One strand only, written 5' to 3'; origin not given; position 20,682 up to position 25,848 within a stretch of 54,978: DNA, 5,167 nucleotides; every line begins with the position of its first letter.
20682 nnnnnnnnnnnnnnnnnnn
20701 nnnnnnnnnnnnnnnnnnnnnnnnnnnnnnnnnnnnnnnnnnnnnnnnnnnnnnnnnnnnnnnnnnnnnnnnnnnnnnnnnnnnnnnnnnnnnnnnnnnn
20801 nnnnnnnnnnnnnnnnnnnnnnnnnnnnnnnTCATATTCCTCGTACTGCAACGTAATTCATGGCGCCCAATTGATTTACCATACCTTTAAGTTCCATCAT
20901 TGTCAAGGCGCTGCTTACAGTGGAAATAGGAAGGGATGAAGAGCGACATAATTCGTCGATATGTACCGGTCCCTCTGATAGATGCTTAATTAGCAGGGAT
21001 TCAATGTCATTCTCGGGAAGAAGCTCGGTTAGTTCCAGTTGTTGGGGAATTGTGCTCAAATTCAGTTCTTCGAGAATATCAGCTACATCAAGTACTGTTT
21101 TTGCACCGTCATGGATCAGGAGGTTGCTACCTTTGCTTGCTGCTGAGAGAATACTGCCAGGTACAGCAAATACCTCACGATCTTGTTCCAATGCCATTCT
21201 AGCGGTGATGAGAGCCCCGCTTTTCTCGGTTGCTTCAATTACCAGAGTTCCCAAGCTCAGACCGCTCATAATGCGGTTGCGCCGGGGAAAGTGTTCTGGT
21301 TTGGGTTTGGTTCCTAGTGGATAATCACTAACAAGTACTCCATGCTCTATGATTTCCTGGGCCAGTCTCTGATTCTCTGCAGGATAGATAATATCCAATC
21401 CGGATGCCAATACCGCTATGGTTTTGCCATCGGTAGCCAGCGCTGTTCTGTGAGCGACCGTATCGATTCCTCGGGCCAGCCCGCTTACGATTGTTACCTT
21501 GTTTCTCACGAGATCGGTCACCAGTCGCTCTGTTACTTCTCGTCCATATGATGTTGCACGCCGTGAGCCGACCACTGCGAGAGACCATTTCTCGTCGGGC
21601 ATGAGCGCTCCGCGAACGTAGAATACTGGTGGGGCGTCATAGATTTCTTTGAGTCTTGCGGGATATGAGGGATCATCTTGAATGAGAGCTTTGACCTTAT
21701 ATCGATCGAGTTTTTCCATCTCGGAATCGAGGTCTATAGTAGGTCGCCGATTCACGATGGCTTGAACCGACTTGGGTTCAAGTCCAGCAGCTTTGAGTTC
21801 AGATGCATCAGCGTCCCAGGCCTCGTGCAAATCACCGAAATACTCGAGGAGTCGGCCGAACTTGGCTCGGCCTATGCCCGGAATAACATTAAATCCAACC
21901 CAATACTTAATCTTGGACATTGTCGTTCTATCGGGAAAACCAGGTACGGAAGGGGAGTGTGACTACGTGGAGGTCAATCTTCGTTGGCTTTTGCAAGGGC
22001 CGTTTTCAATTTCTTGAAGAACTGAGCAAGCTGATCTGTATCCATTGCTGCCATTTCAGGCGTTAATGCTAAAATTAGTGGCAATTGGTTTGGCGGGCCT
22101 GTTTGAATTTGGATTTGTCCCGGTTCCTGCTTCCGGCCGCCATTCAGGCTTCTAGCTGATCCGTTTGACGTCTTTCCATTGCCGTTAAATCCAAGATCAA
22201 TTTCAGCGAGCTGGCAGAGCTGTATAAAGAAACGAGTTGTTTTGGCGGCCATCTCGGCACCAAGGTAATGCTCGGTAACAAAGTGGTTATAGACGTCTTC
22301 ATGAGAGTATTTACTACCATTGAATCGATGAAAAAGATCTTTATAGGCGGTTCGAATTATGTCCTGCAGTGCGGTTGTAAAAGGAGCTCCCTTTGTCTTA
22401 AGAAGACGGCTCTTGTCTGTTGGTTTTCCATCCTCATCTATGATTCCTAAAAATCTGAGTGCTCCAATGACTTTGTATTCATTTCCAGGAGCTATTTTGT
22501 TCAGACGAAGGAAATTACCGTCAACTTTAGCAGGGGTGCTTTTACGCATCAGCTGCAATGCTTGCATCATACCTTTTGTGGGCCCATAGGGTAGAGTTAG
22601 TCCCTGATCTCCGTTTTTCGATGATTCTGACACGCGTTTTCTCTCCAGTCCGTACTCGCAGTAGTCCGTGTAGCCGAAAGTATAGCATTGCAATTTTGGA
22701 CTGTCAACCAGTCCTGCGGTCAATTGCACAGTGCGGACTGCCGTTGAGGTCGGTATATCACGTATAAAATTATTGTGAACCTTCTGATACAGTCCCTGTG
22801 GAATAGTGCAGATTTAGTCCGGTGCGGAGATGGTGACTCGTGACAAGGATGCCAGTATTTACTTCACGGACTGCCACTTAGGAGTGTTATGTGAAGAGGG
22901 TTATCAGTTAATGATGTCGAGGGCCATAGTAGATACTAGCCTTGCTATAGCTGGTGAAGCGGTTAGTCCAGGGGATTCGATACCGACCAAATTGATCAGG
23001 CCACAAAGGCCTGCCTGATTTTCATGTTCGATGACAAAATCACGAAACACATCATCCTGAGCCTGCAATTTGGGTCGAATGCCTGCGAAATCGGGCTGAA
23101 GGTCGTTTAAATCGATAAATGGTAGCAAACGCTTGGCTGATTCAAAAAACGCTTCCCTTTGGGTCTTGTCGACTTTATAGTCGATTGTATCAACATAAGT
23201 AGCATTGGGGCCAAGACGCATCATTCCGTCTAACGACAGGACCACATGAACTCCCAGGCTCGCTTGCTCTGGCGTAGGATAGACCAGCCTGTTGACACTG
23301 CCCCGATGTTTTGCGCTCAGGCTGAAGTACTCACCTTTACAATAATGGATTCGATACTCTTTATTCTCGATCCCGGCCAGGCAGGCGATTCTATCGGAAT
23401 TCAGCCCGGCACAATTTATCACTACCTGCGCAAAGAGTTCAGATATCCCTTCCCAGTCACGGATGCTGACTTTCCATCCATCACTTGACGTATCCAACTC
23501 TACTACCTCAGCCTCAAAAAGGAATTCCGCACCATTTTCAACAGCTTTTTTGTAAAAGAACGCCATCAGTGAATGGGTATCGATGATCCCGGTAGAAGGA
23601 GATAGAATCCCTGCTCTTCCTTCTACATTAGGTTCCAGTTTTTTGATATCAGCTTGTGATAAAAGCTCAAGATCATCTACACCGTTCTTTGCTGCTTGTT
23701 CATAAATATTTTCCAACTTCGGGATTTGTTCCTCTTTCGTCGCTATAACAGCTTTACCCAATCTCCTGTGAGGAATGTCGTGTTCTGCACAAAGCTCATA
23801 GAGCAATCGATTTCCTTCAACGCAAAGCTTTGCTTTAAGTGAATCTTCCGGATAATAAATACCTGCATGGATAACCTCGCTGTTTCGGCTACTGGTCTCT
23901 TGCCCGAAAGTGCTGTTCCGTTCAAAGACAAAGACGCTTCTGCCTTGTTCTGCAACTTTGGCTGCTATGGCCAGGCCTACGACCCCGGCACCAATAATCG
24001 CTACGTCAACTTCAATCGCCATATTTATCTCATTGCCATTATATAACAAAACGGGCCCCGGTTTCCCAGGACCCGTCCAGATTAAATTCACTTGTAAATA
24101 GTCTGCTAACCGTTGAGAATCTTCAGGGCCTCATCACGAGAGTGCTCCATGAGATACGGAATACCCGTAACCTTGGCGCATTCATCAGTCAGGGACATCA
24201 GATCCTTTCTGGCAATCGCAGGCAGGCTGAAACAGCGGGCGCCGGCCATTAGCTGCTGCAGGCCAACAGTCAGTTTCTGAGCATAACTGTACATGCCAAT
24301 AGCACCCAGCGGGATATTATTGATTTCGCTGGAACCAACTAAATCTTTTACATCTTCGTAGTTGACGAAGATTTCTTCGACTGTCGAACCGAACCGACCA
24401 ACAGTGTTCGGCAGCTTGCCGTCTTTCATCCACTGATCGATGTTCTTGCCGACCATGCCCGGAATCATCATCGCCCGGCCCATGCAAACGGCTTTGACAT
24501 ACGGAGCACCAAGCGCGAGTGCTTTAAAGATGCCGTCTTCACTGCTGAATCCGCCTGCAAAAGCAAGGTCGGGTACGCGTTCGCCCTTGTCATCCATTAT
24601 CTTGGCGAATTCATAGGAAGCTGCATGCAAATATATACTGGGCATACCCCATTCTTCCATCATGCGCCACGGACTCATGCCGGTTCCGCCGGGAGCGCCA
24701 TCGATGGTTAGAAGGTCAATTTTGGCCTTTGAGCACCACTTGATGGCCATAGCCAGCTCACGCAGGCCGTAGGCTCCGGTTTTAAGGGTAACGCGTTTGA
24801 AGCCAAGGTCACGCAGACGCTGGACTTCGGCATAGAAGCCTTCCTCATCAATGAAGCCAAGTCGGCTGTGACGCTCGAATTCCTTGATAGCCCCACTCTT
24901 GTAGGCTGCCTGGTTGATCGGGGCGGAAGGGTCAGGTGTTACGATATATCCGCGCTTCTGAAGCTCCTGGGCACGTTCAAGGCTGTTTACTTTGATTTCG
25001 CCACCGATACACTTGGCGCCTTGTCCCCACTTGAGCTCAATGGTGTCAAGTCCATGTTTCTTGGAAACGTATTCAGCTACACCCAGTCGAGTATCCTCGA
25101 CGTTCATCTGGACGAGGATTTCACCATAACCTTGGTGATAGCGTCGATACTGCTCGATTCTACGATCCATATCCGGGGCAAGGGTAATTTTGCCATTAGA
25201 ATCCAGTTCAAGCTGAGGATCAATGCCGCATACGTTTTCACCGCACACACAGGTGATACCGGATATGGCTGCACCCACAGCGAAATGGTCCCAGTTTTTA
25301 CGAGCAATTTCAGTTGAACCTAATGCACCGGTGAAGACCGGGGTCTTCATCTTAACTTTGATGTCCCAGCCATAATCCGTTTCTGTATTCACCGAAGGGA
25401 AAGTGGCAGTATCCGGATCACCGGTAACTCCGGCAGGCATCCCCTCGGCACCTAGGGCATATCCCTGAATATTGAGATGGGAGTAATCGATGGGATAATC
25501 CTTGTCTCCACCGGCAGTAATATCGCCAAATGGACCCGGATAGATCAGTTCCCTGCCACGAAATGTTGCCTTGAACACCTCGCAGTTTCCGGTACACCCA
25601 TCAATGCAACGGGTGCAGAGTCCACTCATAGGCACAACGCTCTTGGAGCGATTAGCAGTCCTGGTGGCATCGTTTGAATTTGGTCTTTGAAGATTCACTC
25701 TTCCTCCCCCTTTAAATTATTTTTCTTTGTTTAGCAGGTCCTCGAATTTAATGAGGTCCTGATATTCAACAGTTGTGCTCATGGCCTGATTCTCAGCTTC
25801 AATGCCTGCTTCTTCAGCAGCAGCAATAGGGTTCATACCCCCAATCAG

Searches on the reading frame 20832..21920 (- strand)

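Call 87: search_protein_families(library=pfam, proteins=[window:20832-21920:-], max_evalue=0.00001)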
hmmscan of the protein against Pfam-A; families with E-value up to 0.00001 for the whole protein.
window:20832-21920:- (362 aa): 2 families
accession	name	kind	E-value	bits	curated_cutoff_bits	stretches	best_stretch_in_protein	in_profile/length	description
PF02481.21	DNA_processg_A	-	3.5e-81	271.9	29.6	1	72-277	3-211/212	DNA recombination-mediator protein A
PF17782.7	DprA_WH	-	1.2e-13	51.3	22.9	1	303-352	10-59/61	DprA winged helix domain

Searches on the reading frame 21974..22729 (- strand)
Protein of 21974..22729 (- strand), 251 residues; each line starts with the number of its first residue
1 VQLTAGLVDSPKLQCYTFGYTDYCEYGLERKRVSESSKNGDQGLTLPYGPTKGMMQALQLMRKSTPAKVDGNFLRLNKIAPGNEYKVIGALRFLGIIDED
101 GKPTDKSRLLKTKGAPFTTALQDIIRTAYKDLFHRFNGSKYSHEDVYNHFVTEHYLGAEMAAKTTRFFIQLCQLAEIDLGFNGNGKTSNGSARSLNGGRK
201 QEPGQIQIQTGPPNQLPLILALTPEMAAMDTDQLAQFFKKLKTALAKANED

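Call 87: search_protein_families(library=pfam, proteins=[window:21974-22729:-], max_evalue=0.00001)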
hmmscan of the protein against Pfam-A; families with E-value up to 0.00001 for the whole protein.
window:21974-22729:- (251 aa): 1 family
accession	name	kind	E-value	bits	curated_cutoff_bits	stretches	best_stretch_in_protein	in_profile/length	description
PF17278.7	DUF5343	-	5.7e-12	46.5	27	1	57-178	12-136/140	Family of unknown function (DUF5343)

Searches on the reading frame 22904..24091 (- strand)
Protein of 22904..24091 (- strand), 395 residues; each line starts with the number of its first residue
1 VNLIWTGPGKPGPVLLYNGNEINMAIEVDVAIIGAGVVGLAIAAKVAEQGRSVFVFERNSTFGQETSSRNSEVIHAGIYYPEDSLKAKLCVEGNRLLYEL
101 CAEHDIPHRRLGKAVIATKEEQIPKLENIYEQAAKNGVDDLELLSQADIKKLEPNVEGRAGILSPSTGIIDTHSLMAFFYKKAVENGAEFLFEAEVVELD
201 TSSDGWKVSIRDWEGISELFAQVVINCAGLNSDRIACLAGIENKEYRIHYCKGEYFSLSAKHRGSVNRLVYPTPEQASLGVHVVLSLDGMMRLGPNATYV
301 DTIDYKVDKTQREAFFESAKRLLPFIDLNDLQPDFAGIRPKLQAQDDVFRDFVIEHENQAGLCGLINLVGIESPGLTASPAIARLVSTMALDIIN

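Call 87: search_protein_families(library=pfam, proteins=[window:22904-24091:-], max_evalue=0.00001)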
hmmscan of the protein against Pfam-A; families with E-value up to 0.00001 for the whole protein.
window:22904-24091:- (395 aa): 6 families
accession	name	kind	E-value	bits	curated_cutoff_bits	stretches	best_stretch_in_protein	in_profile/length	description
PF01266.30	DAO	-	3.4e-69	234.5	27.9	1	29-387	1-351/353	FAD dependent oxidoreductase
PF00890.30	FAD_binding_2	-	5.4e-08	32.9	20.4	1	29-232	1-206/414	FAD binding domain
PF13450.12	NAD_binding_8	-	8.2e-07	29.7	21.9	1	32-70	1-39/68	NAD(P)-binding Rossmann-like domain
PF00070.33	Pyr_redox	-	2e-06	28.6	22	0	30-63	2-35/82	Pyridine nucleotide-disulphide oxidoreductase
PF01494.25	FAD_binding_3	-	3.9e-06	26.8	22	0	27-66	1-40/349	FAD binding domain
PF12831.13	FAD_oxidored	-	4.9e-06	26.5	27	0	29-230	1-146/416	FAD dependent oxidoreductase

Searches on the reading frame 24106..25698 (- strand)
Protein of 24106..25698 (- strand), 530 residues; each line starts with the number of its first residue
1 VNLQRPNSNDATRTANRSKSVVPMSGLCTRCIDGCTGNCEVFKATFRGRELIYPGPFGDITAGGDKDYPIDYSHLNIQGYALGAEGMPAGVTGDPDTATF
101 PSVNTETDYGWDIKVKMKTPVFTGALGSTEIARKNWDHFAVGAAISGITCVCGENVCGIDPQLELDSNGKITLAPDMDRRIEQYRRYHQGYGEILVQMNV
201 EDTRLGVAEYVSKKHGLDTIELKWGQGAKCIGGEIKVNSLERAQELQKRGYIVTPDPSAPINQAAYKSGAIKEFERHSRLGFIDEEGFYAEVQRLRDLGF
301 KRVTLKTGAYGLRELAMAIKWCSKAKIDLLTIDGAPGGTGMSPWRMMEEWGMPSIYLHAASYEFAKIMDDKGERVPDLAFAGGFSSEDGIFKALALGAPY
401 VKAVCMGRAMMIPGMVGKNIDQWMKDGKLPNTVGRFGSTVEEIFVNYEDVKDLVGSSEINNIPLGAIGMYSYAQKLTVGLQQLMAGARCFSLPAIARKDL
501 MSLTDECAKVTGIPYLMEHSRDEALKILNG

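Call 87: search_protein_families(library=pfam, proteins=[window:24106-25698:-], max_evalue=0.00001)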
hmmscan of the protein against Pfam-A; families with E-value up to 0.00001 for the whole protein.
window:24106-25698:- (530 aa): 1 family
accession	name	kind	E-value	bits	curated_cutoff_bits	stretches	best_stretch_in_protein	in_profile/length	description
PF01645.23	Glu_synthase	-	3.1e-15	56.7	20.4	1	285-412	188-309/369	Conserved region in glutamate synthase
